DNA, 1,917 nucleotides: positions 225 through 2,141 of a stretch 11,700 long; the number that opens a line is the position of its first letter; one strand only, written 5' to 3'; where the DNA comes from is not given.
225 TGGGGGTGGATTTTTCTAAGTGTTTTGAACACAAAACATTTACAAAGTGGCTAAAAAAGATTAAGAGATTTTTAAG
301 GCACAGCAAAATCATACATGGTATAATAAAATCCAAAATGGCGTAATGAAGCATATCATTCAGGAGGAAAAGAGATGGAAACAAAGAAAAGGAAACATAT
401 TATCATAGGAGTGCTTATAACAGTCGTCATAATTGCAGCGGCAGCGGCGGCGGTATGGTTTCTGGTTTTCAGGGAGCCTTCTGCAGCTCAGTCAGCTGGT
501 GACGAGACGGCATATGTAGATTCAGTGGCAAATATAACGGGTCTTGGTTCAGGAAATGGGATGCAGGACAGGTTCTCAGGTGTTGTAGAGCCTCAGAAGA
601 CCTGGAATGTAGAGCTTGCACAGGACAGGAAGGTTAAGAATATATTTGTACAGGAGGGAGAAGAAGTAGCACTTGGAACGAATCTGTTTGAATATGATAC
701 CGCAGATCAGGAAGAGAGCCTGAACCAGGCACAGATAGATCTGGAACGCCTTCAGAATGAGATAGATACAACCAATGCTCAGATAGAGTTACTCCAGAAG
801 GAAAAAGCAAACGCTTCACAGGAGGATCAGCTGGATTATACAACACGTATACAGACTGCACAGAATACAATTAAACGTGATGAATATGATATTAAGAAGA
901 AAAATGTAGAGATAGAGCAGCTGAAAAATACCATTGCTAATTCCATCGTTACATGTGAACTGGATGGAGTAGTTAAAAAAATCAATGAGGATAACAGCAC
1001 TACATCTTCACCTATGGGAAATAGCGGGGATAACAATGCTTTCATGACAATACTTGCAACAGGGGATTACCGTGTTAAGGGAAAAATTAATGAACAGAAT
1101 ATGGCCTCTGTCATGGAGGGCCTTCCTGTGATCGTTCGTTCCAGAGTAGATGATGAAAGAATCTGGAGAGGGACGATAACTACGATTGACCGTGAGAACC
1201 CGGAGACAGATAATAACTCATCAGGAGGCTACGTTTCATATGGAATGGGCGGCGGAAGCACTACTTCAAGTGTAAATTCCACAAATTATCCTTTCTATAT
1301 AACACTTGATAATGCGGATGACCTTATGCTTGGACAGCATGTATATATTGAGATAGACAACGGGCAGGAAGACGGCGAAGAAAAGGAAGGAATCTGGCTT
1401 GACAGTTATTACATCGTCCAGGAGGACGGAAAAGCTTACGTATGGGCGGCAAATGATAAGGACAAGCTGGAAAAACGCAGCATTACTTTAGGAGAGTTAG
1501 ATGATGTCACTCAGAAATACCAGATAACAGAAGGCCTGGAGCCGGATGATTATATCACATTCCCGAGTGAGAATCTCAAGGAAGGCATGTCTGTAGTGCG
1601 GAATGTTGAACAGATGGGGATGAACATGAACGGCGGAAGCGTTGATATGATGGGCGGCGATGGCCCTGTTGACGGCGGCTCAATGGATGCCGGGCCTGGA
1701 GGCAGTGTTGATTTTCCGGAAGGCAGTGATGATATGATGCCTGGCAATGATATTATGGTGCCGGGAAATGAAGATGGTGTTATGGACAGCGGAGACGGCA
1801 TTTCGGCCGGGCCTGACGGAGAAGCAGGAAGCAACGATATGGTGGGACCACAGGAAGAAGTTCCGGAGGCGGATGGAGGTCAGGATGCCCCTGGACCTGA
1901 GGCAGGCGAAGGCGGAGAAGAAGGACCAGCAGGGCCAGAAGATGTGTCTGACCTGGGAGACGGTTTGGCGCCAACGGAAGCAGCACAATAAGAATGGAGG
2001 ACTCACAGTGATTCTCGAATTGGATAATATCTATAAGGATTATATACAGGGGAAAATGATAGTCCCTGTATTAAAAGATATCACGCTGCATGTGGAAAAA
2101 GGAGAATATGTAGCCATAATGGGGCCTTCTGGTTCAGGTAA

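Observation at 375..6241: Dual-adaptor, split MacB-type ABC system: MFP1 - ATPase - MFP2 - FtsX permease in one translationally coupled operon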

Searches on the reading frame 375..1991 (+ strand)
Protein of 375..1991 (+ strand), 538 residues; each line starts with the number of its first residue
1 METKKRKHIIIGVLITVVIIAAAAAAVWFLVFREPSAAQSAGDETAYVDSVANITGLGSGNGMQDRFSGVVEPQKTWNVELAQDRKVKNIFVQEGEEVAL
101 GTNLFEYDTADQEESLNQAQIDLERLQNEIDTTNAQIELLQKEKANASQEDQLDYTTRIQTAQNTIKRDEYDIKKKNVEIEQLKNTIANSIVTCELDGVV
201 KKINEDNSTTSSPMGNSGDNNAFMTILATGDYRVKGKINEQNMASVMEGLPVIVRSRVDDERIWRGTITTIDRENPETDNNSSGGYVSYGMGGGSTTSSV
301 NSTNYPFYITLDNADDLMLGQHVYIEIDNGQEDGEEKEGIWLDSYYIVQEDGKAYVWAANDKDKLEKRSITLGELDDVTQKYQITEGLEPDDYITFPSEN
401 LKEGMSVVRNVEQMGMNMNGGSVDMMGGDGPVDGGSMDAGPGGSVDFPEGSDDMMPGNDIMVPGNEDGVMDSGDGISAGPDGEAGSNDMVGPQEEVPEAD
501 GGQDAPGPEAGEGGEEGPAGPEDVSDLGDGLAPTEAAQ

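Call 8: search_protein_families(library=pfam, proteins=[window:375-1991:+], max_evalue=0.01)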
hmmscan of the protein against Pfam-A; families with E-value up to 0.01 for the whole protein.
window:375-1991:+ (538 aa): 4 families
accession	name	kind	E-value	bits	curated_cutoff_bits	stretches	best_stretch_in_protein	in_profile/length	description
PF11559.13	ADIP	-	0.0013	19.2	34.3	1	113-191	58-135/151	Afadin- and alpha -actinin-Binding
PF13437.12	HlyD_3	-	0.0015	19.7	22.2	1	217-281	23-85/106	HlyD family secretion protein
PF16576.10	HlyD_D23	-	0.0035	17.1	30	0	132-273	56-186/214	Barrel-sandwich domain of CusB or HlyD membrane-fusion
PF09753.14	Use1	-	0.0049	17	38.3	1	122-204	24-89/243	Membrane fusion protein Use1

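Call 9: search_protein_families(library=ncbifam, proteins=[window:375-1991:+], max_evalue=0.01)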
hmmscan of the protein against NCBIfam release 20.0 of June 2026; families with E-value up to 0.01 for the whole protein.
window:375-1991:+ (538 aa): 11 families
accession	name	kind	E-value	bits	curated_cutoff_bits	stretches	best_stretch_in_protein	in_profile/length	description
TIGR01730.1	RND_mfp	subfamily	3.3e-19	69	94.9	2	64-274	14-213/322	efflux RND transporter periplasmic adaptor subunit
NF033138.2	RND-peri-MexC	equivalog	5.9e-08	32.2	625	1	16-179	6-168/375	MexC family multidrug efflux RND transporter periplasmic adaptor subunit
NF007785.0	PRK10476.1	equivalog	3.9e-06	25.9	376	1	86-184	58-155/347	multidrug transporter subunit MdtN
TIGR02971.1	heterocyst_DevB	subfamily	6.1e-06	25.9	129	1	84-192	24-132/327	ABC exporter membrane fusion protein, DevB family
TIGR01843.1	type_I_hlyD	subfamily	1.3e-05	24.3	208.65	2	87-179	54-147/422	HlyD family type I secretion periplasmic adaptor subunit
NF002939.0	PRK03598.1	equivalog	3e-05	23.4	393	1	80-188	48-153/332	secretion protein HlyD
NF008589.1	PRK11556.1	equivalog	3.4e-05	22.9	391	1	69-405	77-383/392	MdtA/MuxA family multidrug efflux RND transporter periplasmic adaptor subunit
TIGR00998.1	8a0101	subfamily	0.0011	18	390.8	0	86-186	52-151/334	EmrA/EmrK family multidrug efflux transporter periplasmic adaptor subunit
TIGR01000.1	bacteriocin_acc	subfamily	0.0012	17.8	258.85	1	115-280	238-408/457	bacteriocin secretion accessory protein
NF004285.1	PRK05696.1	equivalog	0.0013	18.5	179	1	3-46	15-57/171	flagellar basal body-associated protein FliL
NF011715.0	PRK15136.1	equivalog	0.0033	16.1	563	0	3-41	17-55/390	multidrug efflux MFS transporter periplasmic adaptor subunit EmrA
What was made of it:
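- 375..1991 (+): MFP1: a canonical YknX/MacA-type membrane-fusion (adaptor) protein, 538 aa, with one N-terminal TM helix (residues 9-27). RND_mfp 3e-19 (call 9).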

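Call 35: search_solved_structures(query=window:375-1991:+, max_evalue=0.01)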
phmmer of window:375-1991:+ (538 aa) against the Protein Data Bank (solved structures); distinct sequences matched with E-value up to 0.01: 4.
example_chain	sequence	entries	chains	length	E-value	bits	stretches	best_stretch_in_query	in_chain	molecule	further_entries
4dk0_A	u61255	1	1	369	6.6e-06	28.5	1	68-380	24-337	Putative MacA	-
5xu0_A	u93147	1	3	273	0.00024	23.3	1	89-310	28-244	Membrane-fusion protein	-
4dk1_A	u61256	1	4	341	0.00058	22.1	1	69-380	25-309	Putative MacA, Multidrug resistance protein mexA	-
9j3d_D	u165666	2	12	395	0.00064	21.9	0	69-173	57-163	RND efflux system, MexC-like protein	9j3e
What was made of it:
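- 375..1991 (+): MacA 4dk0 6.6e-6 and Spr0693 5xu0 2.4e-4 (call 35).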

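Call 52: find_homologous_proteins(query=window:375-1991:+, max_evalue=1e-10)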
Query window:375-1991:+ (538 aa): 1175 proteins with E <= 1e-10 among 8000 candidates; the best 120 are listed.
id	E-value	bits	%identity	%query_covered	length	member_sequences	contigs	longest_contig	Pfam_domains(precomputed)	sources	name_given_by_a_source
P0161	0.0e+0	1178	99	100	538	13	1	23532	PF25984.1,PF25990.1,PF25967.1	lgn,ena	-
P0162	0.0e+0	1050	90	100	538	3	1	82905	PF25984.1,PF25990.1,PF25967.1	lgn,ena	-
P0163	6.3e-235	799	72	97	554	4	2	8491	PF25984.1,PF25990.1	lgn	-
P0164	1.8e-145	504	52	83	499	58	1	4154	PF25984.1,PF25990.1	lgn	-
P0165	2.9e-140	487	57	77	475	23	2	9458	PF25984.1,PF25990.1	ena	-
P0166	1.8e-139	484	52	90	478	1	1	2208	PF25984.1,PF25990.1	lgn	-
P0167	1.4e-138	481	52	86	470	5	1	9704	PF25984.1,PF25990.1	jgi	-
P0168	1.5e-138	481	54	83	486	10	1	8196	PF25984.1,PF25990.1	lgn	-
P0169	2.9e-138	480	52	89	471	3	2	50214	PF25984.1,PF25990.1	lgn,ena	-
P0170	2.0e-137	477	56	76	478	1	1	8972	PF25984.1,PF25990.1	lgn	-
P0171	4.1e-137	476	52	89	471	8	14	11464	PF25984.1,PF25990.1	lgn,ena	-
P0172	7.4e-137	475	54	80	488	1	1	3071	PF25984.1,PF25990.1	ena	-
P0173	8.6e-137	475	53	82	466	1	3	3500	PF25984.1,PF25990.1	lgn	-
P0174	9.3e-137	475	53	82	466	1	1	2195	PF25984.1,PF25990.1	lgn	-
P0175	1.4e-136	475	57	74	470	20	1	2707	PF25984.1,PF25990.1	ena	-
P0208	5.6e-121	423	45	92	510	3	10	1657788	PF25984.1,PF25990.1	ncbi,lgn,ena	-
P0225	3.1e-117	411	50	76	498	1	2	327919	PF25984.1,PF25990.1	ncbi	-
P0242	5.1e-115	403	46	89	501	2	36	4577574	PF25984.1,PF25990.1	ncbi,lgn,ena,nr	ncbi:efflux RND transporter periplasmic adaptor subunit [Marvinbryantia formatexigens]|nr:efflux RND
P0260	1.3e-112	396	47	78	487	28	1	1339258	PF25984.1,PF25990.1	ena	-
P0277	1.0e-110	389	46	81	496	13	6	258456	PF25984.1,PF25990.1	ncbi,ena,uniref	ncbi:efflux RND transporter periplasmic adaptor subunit [Catenibacillus scindens]|uniref:efflux RND 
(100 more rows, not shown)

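Call 53: find_encoding_contigs(protein=P0242, flank=7000, max_places=1)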
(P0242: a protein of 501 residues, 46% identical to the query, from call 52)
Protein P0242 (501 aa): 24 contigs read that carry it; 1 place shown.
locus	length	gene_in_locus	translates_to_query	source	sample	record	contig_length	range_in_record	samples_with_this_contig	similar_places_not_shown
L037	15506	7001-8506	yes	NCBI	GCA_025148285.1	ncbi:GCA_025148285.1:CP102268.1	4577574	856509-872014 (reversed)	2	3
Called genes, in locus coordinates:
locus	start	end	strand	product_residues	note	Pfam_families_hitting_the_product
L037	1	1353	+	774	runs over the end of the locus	PF13328:HD_4, PF01966:HD, PF04607:RelA_SpoT, PF02824:TGS, PF19296:RelA_AH, PF28438:RelA_RIS, PF01842:ACT, PF13291:ACT_4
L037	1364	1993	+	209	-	PF00753:Lactamase_B, PF12706:Lactamase_B_2 (weak)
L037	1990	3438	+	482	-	PF04055:Radical_SAM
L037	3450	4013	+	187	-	PF08668:HDOD (faint), PF13487:HD_5, PF01966:HD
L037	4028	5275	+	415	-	PF13393:tRNA-synt_His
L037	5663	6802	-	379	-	PF17118:DUF5105 (weak)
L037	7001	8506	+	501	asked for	PF25984:BSH_YknX, PF25990:Beta-barrel_YknX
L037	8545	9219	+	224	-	PF00005:ABC_tran, PF02463:SMC_N, PF13304:AAA_21 (faint)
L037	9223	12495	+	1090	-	PF25984:BSH_YknX (faint), PF25989:YknX_C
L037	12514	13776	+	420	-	PF12704:MacB_PCD, PF02687:FtsX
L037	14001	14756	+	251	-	PF00318:Ribosomal_S2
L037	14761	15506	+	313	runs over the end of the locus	PF25025:EF-Ts_N (faint), PF00889:EF_TS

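Call 54: find_encoding_contigs(protein=P0277, flank=7000, max_places=1)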
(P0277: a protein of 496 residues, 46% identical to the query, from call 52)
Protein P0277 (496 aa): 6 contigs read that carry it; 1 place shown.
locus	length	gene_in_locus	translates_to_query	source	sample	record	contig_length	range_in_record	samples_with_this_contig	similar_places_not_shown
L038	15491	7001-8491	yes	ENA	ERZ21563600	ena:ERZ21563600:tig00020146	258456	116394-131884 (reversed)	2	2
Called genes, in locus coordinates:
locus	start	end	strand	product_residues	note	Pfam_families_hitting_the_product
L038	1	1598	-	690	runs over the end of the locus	PF00133:tRNA-synt_1, PF01406:tRNA-synt_1e (faint), PF09334:tRNA-synt_1g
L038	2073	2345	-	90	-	PF10694:DUF2500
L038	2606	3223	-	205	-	-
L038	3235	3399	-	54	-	-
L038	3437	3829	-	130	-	-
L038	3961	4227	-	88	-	-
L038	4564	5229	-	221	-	PF00005:ABC_tran, PF13304:AAA_21 (faint)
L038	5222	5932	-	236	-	-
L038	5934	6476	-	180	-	-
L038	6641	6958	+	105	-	-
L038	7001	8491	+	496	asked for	PF25984:BSH_YknX, PF25990:Beta-barrel_YknX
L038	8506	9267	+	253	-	PF00005:ABC_tran, PF02463:SMC_N (faint), PF13304:AAA_21 (faint)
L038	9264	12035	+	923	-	PF25935:BSH_LcnD (faint), PF25984:BSH_YknX (weak)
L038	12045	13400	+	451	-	PF12704:MacB_PCD, PF02687:FtsX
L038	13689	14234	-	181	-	-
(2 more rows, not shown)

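Call 68: find_encoding_contigs(protein=P0208, flank=6000, max_places=1)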
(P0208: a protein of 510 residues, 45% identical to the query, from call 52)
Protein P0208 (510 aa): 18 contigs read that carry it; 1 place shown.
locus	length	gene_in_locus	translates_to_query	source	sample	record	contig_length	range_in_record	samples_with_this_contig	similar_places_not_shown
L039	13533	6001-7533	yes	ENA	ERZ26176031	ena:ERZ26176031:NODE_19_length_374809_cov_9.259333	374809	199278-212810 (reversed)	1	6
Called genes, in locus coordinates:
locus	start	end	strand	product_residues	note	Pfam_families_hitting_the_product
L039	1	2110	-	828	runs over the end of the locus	PF00343:Phosphorylase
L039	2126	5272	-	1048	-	PF00133:tRNA-synt_1, PF01406:tRNA-synt_1e (faint), PF09334:tRNA-synt_1g, PF08264:Anticodon_1, PF19302:DUF5915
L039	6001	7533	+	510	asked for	PF25984:BSH_YknX, PF25990:Beta-barrel_YknX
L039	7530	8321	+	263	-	PF00005:ABC_tran, PF02463:SMC_N (faint), PF13304:AAA_21 (faint)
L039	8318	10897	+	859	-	-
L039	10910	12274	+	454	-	PF12704:MacB_PCD, PF02687:FtsX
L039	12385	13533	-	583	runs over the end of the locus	PF01832:Glucosaminidase, PF01551:Peptidase_M23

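Call 69: find_encoding_contigs(protein=P0260, flank=6000, max_places=1)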
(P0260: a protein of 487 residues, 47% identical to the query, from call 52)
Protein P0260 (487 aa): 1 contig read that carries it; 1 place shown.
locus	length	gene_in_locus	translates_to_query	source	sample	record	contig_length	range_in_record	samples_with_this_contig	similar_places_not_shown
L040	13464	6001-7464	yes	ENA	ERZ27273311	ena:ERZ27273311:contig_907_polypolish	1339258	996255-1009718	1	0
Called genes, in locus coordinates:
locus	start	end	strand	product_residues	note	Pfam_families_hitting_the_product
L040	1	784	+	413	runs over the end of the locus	PF13393:tRNA-synt_His, PF00587:tRNA-synt_2b, PF03129:HGTP_anticodon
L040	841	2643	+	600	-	PF01336:tRNA_anti-codon, PF00152:tRNA-synt_2, PF02938:GAD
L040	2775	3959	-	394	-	PF17118:DUF5105 (faint)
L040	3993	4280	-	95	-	PF06961:DUF1294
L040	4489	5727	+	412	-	PF00464:SHMT, PF00155:Aminotran_1_2, PF01212:Beta_elim_lyase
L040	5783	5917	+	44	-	-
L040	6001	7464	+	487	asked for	PF25984:BSH_YknX, PF25990:Beta-barrel_YknX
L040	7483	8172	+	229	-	PF00005:ABC_tran, PF02463:SMC_N, PF13304:AAA_21 (faint)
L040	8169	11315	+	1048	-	PF25984:BSH_YknX (faint), PF25990:Beta-barrel_YknX (weak)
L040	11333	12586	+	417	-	PF12704:MacB_PCD, PF02687:FtsX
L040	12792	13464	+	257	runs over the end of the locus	PF00318:Ribosomal_S2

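Call 70: find_encoding_contigs(protein=P0225, flank=6000, max_places=1)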
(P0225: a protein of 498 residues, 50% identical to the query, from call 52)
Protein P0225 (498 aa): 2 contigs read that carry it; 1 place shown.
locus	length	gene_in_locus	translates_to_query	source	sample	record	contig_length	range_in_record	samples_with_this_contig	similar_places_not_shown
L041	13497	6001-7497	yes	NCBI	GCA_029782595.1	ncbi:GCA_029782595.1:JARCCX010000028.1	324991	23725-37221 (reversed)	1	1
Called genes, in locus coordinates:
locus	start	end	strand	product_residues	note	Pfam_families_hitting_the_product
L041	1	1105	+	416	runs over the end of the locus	PF13393:tRNA-synt_His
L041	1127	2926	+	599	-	PF01336:tRNA_anti-codon, PF00152:tRNA-synt_2, PF02938:GAD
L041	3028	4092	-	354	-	PF17118:DUF5105 (faint)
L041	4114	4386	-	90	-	PF06961:DUF1294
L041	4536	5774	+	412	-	PF00464:SHMT, PF00155:Aminotran_1_2, PF01212:Beta_elim_lyase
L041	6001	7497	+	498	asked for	PF25984:BSH_YknX, PF25990:Beta-barrel_YknX (weak)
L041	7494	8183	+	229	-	PF00005:ABC_tran, PF02463:SMC_N, PF13304:AAA_21 (faint)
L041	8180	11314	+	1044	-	PF25984:BSH_YknX (weak), PF25989:YknX_C (faint)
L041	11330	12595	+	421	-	PF12704:MacB_PCD, PF02687:FtsX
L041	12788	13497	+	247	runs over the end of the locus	PF00318:Ribosomal_S2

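Call 71: list_cluster_members(proteins=[window:375-1991:+, window:2694-4973:+, window:4985-6241:+, L037:9223-12495:+])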
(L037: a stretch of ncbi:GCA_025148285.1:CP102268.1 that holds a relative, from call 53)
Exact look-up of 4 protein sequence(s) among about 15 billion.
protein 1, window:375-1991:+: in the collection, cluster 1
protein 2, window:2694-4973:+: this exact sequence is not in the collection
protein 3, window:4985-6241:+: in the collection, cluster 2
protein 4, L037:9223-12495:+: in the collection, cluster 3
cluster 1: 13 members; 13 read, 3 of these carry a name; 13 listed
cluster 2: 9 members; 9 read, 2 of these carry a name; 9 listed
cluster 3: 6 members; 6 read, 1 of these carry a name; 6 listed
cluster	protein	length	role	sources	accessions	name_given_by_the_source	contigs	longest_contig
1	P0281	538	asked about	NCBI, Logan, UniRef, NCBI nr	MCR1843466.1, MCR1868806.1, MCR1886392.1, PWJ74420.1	efflux RND transporter periplasmic adaptor subunit [Murimonas intestini] | HlyD family secretion protein n=1 Tax=Murimonas intestini TaxID=1337051 ...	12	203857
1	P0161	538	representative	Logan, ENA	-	-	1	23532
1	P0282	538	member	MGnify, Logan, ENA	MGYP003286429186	CR=1 FL=1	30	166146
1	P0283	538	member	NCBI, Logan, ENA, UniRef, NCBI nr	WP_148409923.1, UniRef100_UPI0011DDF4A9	efflux RND transporter periplasmic adaptor subunit [Murimonas intestini] | efflux RND transporter periplasmic adaptor subunit n=1 Tax=Murimonas intestini ...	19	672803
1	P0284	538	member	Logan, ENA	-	-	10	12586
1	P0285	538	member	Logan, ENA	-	-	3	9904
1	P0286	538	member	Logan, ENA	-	-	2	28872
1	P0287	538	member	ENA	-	-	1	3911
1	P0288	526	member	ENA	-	-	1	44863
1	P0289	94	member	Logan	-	-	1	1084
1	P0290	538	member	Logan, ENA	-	-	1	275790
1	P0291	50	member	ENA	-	-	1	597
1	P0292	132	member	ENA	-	-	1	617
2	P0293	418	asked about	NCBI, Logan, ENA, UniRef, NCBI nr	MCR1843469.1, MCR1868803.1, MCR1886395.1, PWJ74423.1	ABC transporter permease [Murimonas intestini] | ABC transport system permease protein n=1 Tax=Murimonas intestini TaxID=1337051 ...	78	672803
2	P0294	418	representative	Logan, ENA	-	-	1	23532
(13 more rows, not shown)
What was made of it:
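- MFP2 orthologues are annotated 'hypothetical protein' (call 71).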

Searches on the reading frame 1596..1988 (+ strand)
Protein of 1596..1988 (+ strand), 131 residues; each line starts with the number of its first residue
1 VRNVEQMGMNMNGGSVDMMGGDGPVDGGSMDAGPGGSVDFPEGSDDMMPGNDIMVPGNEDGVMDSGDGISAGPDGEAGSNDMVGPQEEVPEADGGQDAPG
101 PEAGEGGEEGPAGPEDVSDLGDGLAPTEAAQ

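Call 63: search_protein_families(library=pfam, proteins=[window:1596-1988:+], max_evalue=5)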
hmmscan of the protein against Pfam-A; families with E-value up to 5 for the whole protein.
window:1596-1988:+ (131 aa): 0 families
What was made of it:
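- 1599..1988 (+): MFP1 C-terminal low-complexity tail (residues 409-538): acidic, Gly/Pro/Met-rich, probably disordered. No Pfam hit (call 63).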
